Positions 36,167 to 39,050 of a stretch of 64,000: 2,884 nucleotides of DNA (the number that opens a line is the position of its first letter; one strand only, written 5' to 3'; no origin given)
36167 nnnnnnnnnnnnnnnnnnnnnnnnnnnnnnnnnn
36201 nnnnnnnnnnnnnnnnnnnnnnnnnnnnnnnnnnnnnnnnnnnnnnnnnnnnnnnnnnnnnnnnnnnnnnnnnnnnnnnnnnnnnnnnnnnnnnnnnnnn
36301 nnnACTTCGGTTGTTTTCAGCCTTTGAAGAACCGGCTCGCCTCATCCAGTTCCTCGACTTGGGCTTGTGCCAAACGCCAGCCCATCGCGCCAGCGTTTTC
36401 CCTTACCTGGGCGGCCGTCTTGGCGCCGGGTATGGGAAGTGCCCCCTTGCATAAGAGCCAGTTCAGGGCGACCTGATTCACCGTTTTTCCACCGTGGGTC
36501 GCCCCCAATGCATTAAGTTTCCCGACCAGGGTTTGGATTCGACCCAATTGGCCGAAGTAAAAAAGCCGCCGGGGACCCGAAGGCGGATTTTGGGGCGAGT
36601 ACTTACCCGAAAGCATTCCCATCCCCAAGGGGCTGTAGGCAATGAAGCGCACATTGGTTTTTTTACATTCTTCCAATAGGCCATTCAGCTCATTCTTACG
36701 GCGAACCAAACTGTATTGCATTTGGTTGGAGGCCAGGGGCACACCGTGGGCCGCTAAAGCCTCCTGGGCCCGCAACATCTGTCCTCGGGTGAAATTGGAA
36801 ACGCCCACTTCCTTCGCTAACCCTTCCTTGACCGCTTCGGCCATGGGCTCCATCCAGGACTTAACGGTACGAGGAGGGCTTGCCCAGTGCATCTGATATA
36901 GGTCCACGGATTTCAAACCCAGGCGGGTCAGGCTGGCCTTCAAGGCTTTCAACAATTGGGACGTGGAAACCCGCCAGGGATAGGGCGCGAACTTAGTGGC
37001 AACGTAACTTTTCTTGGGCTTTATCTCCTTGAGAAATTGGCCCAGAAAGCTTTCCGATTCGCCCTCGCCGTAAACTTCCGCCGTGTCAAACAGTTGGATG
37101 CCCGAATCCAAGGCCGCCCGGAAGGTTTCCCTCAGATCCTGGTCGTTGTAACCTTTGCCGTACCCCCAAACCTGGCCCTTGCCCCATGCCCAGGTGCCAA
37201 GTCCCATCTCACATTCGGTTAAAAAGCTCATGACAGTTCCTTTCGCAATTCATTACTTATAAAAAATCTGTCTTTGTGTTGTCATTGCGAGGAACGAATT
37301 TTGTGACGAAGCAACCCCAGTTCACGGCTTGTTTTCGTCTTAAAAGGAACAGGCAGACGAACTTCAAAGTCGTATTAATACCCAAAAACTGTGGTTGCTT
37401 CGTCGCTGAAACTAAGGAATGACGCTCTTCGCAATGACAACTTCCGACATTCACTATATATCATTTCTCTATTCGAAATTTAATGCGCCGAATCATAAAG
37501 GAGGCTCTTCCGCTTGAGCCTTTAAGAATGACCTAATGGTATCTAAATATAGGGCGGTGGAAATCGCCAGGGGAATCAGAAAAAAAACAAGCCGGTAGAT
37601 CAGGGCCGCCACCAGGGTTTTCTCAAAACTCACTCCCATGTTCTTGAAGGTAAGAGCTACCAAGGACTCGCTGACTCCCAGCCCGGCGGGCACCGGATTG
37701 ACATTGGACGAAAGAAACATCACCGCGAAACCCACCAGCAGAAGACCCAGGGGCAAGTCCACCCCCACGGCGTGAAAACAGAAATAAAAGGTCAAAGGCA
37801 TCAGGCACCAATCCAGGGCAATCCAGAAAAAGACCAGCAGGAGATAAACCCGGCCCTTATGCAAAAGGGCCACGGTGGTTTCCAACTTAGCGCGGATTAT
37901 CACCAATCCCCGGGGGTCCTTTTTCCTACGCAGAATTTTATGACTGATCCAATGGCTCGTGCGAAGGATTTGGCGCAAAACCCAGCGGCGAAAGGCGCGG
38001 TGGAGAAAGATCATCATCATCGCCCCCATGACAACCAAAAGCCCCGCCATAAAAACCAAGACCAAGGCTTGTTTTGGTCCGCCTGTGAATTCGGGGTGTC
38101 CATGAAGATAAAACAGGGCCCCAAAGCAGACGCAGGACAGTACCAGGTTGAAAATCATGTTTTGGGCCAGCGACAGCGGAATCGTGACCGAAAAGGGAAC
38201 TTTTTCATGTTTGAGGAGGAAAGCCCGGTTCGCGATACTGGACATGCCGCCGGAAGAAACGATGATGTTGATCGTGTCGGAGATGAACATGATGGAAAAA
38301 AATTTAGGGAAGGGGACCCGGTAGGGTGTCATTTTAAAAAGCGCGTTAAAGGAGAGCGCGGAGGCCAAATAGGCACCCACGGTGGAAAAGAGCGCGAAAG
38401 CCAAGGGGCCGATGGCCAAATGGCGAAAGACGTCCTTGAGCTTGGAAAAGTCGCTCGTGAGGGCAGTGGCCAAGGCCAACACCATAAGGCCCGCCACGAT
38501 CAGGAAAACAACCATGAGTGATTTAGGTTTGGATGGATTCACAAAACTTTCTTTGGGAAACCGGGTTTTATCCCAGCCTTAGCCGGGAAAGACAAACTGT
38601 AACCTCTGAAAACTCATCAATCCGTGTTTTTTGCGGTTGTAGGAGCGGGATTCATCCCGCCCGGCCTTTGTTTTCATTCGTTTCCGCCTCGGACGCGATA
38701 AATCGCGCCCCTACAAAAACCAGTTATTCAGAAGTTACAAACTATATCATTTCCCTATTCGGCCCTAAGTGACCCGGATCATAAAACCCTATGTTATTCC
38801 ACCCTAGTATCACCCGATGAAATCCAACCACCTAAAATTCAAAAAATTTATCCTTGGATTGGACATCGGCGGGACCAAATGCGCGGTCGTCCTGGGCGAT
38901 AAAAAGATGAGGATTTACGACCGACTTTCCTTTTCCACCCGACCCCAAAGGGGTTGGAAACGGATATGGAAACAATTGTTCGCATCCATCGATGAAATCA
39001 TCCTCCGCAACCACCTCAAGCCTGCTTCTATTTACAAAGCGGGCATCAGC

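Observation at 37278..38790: Membrane-protein gene bracketed by a low-GC palindromic element, a three-way-junction-like structured element and ~50-bp direct repeats: possible small insertion cassette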

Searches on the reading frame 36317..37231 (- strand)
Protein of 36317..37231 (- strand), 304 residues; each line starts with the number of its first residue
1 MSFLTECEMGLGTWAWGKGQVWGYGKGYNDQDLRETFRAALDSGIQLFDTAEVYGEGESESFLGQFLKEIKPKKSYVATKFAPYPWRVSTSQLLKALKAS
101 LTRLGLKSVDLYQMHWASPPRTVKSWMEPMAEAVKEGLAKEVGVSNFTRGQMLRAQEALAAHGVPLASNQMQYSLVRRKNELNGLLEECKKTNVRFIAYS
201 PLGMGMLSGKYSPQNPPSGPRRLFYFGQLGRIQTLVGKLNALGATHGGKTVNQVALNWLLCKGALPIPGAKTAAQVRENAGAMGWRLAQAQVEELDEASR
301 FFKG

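Call 11: search_protein_families(library=pfam, proteins=[window:36317-37231:-], max_evalue=0.01)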
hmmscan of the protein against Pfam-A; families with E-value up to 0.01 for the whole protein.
window:36317-37231:- (304 aa): 1 family
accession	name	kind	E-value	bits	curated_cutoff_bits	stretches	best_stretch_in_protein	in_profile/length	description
PF00248.27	Aldo_ket_red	-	5e-68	229.7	24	1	8-299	1-290/291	Aldo/keto reductase family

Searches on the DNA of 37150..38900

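Call 73: search_rna_families(source=window, start=37150, end=38900, threshold=evalue, max_evalue=1)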
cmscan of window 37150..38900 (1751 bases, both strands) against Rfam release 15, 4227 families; matches with E-value up to 1: 2.
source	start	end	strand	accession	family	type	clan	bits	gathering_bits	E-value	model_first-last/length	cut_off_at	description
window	38632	38721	-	RF03642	MIR5743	Gene; miRNA;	-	20.7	111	0.9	1-81/81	no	MIR5743 microRNA precursor family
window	38453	38523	+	RF01142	sR19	Gene; snRNA; snoRNA; CD-box;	-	15.8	45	0.75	1-63/63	no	Small nucleolar RNA sR19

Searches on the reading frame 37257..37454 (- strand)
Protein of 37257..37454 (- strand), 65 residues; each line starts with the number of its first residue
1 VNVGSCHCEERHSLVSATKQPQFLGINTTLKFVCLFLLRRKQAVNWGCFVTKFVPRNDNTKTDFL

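Call 11: search_protein_families(library=pfam, proteins=[window:37257-37454:-], max_evalue=0.01)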
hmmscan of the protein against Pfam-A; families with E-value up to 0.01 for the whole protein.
window:37257-37454:- (65 aa): 0 families

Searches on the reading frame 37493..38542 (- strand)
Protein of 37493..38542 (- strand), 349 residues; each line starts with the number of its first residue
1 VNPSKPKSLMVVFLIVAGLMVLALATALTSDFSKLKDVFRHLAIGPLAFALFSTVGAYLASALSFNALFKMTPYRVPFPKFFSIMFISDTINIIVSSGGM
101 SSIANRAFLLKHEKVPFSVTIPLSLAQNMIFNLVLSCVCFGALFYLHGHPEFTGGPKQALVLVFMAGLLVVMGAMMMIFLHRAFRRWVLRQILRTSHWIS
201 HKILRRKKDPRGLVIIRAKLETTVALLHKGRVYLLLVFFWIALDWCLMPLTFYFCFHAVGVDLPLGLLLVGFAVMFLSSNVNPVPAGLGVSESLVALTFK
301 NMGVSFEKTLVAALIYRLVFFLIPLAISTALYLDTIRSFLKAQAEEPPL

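Call 11: search_protein_families(library=pfam, proteins=[window:37493-38542:-], max_evalue=0.01)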
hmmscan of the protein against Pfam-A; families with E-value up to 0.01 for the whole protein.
window:37493-38542:- (349 aa): 1 family
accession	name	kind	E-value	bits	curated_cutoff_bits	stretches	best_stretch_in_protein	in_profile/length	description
PF03706.18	LPG_synthase_TM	-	1.2e-35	123.8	33.4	1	15-327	1-301/302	Lysylphosphatidylglycerol synthase TM region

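Call 12: find_encoding_contigs(protein=window:37493-38542:-, flank=10000, max_places=10)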
Protein window:37493-38542:- (349 aa): no gene with exactly this product is on record in the collection.

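Call 14: find_encoding_contigs(protein=window:37496-38515:-, flank=10000, max_places=10)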
Protein seq(340 aa) (340 aa): 1 contig read that carries it; 1 place shown.
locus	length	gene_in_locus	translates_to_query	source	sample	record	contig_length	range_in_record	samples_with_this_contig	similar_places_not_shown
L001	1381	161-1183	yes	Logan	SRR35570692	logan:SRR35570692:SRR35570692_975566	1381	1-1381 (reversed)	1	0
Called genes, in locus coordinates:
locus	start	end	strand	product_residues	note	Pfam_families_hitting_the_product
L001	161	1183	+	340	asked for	PF03706:LPG_synthase_TM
